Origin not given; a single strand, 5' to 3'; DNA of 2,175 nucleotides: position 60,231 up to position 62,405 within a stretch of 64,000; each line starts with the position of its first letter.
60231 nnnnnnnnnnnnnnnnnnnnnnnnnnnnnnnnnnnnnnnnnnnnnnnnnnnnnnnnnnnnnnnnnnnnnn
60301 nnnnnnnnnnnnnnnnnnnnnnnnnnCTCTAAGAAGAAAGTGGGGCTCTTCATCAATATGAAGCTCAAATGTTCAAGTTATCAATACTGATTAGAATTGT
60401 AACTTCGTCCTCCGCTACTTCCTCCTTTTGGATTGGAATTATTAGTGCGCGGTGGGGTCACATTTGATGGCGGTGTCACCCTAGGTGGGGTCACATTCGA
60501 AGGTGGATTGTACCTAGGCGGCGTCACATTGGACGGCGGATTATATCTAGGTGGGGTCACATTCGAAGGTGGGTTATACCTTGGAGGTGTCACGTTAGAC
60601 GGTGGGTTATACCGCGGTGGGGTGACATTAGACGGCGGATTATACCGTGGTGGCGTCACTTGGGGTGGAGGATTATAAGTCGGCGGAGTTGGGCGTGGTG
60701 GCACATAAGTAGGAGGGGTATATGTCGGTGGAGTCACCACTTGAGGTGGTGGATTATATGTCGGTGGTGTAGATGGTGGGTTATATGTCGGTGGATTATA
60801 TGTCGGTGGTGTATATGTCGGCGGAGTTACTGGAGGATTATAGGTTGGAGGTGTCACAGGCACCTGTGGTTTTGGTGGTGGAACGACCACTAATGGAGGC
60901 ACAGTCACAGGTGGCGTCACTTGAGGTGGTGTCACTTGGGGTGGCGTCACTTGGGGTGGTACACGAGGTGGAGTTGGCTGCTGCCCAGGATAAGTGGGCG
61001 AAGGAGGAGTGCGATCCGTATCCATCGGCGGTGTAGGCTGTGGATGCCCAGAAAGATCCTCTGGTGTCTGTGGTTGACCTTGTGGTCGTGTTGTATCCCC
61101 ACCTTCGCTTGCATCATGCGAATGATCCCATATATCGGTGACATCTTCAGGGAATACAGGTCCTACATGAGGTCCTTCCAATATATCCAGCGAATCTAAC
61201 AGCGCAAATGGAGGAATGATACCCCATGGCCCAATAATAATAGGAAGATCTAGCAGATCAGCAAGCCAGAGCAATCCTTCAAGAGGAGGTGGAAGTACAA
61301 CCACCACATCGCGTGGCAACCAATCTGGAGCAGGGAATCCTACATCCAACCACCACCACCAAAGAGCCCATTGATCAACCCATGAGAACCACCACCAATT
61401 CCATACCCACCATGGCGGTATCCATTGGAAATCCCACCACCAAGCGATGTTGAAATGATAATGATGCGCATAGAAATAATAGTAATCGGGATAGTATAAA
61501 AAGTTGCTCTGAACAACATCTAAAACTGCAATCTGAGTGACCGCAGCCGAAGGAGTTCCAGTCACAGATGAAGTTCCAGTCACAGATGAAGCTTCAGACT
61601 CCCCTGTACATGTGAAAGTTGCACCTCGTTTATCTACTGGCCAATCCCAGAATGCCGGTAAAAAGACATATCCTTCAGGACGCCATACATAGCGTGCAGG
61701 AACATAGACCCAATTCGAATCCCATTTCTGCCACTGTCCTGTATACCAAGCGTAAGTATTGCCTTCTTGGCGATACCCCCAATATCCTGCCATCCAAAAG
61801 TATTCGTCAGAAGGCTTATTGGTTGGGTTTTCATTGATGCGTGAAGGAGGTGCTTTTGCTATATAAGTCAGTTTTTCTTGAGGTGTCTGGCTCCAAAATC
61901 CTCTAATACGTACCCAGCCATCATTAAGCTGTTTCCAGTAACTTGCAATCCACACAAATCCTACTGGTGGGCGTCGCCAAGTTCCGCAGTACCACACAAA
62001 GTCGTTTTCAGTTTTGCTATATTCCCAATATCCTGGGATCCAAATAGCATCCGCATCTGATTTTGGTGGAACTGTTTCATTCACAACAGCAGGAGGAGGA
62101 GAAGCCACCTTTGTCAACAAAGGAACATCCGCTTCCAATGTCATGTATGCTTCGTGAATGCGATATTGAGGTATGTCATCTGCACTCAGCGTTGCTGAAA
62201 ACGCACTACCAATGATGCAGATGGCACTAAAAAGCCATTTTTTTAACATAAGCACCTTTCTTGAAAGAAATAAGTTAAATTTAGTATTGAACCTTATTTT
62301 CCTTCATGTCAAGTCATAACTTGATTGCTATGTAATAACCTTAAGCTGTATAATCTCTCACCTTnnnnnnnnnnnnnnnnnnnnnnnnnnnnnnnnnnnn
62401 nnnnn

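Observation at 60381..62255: Highly unusual secreted protein combining YxWGxW repeats, a poly-tryptophan segment and an extensin-like proline-rich tail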

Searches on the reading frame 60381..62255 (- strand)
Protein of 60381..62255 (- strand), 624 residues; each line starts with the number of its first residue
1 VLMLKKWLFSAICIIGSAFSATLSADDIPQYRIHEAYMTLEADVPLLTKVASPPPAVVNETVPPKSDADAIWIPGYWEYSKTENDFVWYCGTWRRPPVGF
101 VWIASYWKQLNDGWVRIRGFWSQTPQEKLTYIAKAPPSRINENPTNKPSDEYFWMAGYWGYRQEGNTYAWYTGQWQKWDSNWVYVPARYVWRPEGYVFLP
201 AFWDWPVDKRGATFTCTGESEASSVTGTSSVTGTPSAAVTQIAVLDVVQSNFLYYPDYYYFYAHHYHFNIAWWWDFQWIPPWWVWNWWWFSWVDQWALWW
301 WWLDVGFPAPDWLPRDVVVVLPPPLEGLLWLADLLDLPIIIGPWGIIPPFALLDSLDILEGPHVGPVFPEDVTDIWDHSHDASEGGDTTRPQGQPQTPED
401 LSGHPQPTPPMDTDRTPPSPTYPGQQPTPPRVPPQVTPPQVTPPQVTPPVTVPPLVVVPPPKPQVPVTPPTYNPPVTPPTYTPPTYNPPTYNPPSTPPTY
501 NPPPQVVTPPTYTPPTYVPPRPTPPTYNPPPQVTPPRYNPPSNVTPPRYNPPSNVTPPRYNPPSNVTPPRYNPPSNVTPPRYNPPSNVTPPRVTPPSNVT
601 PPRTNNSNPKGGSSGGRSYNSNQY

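Call 3: search_protein_families(library=pfam, proteins=[window:60381-62255:-], max_evalue=1)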
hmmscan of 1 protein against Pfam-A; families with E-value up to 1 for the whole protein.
window:60381-62255:- (624 aa): 0 families

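Call 4: search_protein_families(library=ncbifam, proteins=[window:60381-62255:-], max_evalue=1)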
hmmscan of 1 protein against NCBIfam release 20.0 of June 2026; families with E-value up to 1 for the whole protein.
window:60381-62255:- (624 aa): 0 families

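Call 11: find_related_loci(query=A1, collection=genome_contigs, flank=6000)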
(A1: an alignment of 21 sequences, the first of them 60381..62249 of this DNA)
Query A1 (622 aa) in genome_contigs; peptide patterns used: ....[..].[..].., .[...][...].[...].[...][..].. (x = any residue, [..] = any of these).
133 stretches matched a pattern; 118 encode a relative of the query (tblastn E <= 1e-3); the best 80 are kept; 80 distinct loci.
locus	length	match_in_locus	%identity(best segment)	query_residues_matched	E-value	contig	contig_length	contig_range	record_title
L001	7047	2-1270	44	16-463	1e-92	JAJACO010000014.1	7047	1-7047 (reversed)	MAG: Chlamydiales bacterium isolate O_S4.2_123 S4CHLAM123_14, whole genome shotgun sequence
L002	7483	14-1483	40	1-569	3e-88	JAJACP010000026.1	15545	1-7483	MAG: Chlamydiales bacterium isolate O_S4.2_2 S4CHLAM2_26, whole genome shotgun sequence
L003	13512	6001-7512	35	11-517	1e-86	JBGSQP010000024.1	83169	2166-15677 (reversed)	MAG: Waddlia sp. isolate JTS-AC334 k141_449096, whole genome shotgun sequence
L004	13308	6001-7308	40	30-490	1e-86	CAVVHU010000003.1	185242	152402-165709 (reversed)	MAG: uncultured Chlamydiales bacterium isolate MFD02923.bin.1.43 genome assembly, contig: contig_11015, whole genome sho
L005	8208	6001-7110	42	6-376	2e-84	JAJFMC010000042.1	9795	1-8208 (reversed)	MAG: Chlamydiae bacterium isolate OFTM21 OFTM21_41, whole genome shotgun sequence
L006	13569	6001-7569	37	2-541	7e-84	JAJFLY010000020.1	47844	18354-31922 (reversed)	MAG: Chlamydiae bacterium isolate OFTM232 OFTM232_19, whole genome shotgun sequence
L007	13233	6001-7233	42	6-434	1e-82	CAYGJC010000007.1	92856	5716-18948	MAG TPA_asm: uncultured bacterium isolate ERP117304_co1_155 genome assembly, contig: NODE_310_length_92856_cov_30.212444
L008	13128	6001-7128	46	6-391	2e-82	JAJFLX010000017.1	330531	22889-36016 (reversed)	MAG: Chlamydiae bacterium isolate OFTM85 OFTM85_16, whole genome shotgun sequence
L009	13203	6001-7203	37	6-415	4e-81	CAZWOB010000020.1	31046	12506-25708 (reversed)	MAG TPA_asm: uncultured bacterium isolate binchicken_co334_43 genome assembly, contig: NODE_2359_length_31046_cov_13.335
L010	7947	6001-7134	39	19-398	7e-80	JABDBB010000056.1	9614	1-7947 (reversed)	MAG: Chlamydiae bacterium isolate BWOrgHeat_Nextera5_MAG1 3300020738.a:Ga0206889_1105, whole genome shotgun sequence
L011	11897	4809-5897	37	7-373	7e-79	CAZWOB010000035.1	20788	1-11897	MAG TPA_asm: uncultured bacterium isolate binchicken_co334_43 genome assembly, contig: NODE_4357_length_20788_cov_10.889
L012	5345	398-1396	39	7-347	1e-77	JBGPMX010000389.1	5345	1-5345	MAG: Planctomycetia bacterium isolate OBJ_0618_7090110_228 k141_6583015_length_5345_cov_8.0000, whole genome shotgun seq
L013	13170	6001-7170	38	6-392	2e-76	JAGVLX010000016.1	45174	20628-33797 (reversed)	MAG: Parachlamydiales bacterium isolate SW_13 c_000000145086, whole genome shotgun sequence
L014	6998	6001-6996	42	6-343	8e-75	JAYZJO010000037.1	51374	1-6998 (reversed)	MAG: Chlamydiota bacterium isolate XB_MAG261 DB_MAG261_0037, whole genome shotgun sequence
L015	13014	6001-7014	37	11-354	3e-71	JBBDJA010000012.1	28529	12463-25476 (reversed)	MAG: Waddliaceae bacterium isolate LejiaA_42_13 Lejia_A_2564_length_28529_cov_7, whole genome shotgun sequence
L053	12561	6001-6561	40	31-213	1e-30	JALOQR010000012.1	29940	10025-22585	MAG: Fimbriiglobus sp. isolate Prado160 scaffold_1653, whole genome shotgun sequence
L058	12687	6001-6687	34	31-265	3e-29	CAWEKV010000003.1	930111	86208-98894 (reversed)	MAG: uncultured Planctomycetia bacterium isolate MFD05747.bin.2.36 genome assembly, contig: contig_36050, whole genome s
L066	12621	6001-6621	31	8-213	1e-27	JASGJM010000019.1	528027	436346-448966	MAG: Luteolibacter sp. isolate 5N476 JMF-2111-06-0005.ont.bin.476_18, whole genome shotgun sequence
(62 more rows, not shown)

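Call 32: find_encoding_contigs(protein=window:60381-62249:-, flank=3000, max_places=4)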
Protein window:60381-62249:- (622 aa): 4 contigs read that carry it; 1 place shown.
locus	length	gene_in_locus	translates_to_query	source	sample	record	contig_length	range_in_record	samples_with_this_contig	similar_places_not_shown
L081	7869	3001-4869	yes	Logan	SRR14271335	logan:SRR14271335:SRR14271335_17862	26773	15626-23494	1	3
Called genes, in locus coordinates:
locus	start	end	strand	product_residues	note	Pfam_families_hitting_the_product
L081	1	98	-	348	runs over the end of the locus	PF00154:RecA_N, PF06745:ATPase (weak), PF08423:Rad51 (weak), PF02283:CobU (weak), PF21096:RecA_C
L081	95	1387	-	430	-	PF02403:Seryl_tRNA_N, PF00587:tRNA-synt_2b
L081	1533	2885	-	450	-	PF00009:GTP_EFTU (weak), PF00071:Ras (faint), PF01926:MMR_HSR1, PF02421:FeoB_N, PF01926:MMR_HSR1, PF02421:FeoB_N, PF00009:GTP_EFTU, PF14714:KH_dom-like, +4 more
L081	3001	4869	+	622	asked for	-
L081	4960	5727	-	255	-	-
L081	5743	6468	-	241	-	PF23914:TPR_CcmH_CycH (faint), PF13371:TPR_9 (faint), PF14559:TPR_19 (faint)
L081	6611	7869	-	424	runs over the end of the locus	-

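Call 33: list_cluster_members(proteins=[window:60381-62249:-, window:62365-63717:+, window:52496-53680:-, P0119])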
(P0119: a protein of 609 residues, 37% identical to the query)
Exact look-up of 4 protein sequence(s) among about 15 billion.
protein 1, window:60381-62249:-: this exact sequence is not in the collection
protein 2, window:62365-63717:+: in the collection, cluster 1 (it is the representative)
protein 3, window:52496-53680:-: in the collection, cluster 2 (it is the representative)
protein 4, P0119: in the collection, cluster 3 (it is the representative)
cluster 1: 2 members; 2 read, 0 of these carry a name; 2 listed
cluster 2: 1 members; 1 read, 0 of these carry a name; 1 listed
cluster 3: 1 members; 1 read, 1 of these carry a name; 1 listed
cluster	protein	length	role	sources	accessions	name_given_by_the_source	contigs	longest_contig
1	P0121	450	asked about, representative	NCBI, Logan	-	-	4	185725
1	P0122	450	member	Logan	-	-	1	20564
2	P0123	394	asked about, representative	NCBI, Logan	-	-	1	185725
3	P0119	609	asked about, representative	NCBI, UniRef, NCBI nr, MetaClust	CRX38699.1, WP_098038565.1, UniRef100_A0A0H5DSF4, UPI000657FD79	YXWGXW repeat-containing protein [Estrella lausannensis] | Uncharacterized protein n=1 Tax=Estrella lausannensis TaxID=483423 RepID=A0A0H5DSF4_9BACT | status=active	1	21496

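Call 48: search_protein_families(library=pfam, proteins=[L053:5836-7977:+, L066:5926-7866:+, L058:5794-8013:+], max_evalue=0.1)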
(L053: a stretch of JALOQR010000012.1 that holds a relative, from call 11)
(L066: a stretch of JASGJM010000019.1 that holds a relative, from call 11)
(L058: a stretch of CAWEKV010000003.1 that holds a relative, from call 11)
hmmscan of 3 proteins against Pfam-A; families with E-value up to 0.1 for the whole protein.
L053:5836-7977:+ (713 aa): 1 family
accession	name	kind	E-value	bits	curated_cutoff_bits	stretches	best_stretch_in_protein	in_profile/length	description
PF12779.12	WXXGXW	-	4.9e-09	36.6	18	3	206-230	1-25/26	WXXGXW repeat (2 copies)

L066:5926-7866:+ (646 aa): 1 family
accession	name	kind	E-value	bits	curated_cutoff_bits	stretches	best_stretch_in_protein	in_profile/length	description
PF12779.12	WXXGXW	-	1.7e-05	25.2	18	1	172-193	5-26/26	WXXGXW repeat (2 copies)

L058:5794-8013:+ (739 aa): 1 family
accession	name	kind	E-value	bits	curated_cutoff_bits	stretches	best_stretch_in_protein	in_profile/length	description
PF12779.12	WXXGXW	-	0.0028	18.1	18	2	219-241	3-25/26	WXXGXW repeat (2 copies)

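Call 61: predict_structure(alignment_id=A1)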
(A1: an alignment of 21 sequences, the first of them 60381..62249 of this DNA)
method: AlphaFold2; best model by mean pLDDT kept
length: 622 residues; sequences in the alignment: 21
mean_pLDDT: 57.6   pTM: 0.45
mean pLDDT of the five models: 57.6, 57.0, 55.3, 53.5, 51.3
residues with pLDDT >= 90: 69; 70-90: 125; 50-70: 105; < 50: 323
segments of 3 or more residues with pLDDT < 50: 17-28, 41-43, 217-228, 248-255, 261-275, 283-289, 333-386, 396-454, 466-473, 475-482, 484-513, 516-522, 524-622
pLDDT, mean of each block of 10 residues (from residue 1): 80 56 38 74 67 87 90 85 82 93 91 91 95 85 82 86 90 84 87 92 87 60 44 57 53 45 41 50 47 65 61 68 67 45 42 44 37 40 46 48 37 40 39 41 40 55 55 45 44 42 45 47 44 38 38 35 35 36 37 37 33 31 29
secondary structure, 60 per line:
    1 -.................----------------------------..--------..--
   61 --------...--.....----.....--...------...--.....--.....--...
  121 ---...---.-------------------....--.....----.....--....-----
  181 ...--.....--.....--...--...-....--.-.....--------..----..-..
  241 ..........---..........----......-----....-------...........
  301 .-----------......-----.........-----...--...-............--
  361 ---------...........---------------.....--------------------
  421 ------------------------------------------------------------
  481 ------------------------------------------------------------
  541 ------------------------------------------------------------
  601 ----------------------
elements in order (helices of 4 or more, strands of 3 or more residues): H2-18 E69-71 E74-78 E83-87 E90-92 E99-101 E104-108 E111-115 E118-120 E150-153 E156-160 E165-169 E172-175 E181-183 E186-190 E193-197 E200-202 E209-212 H217-221 H239-250 H254-263 H268-273 H279-282 H290-301 H313-318 H324-332 E338-340 E343-345 H347-358 H370-380 H396-400
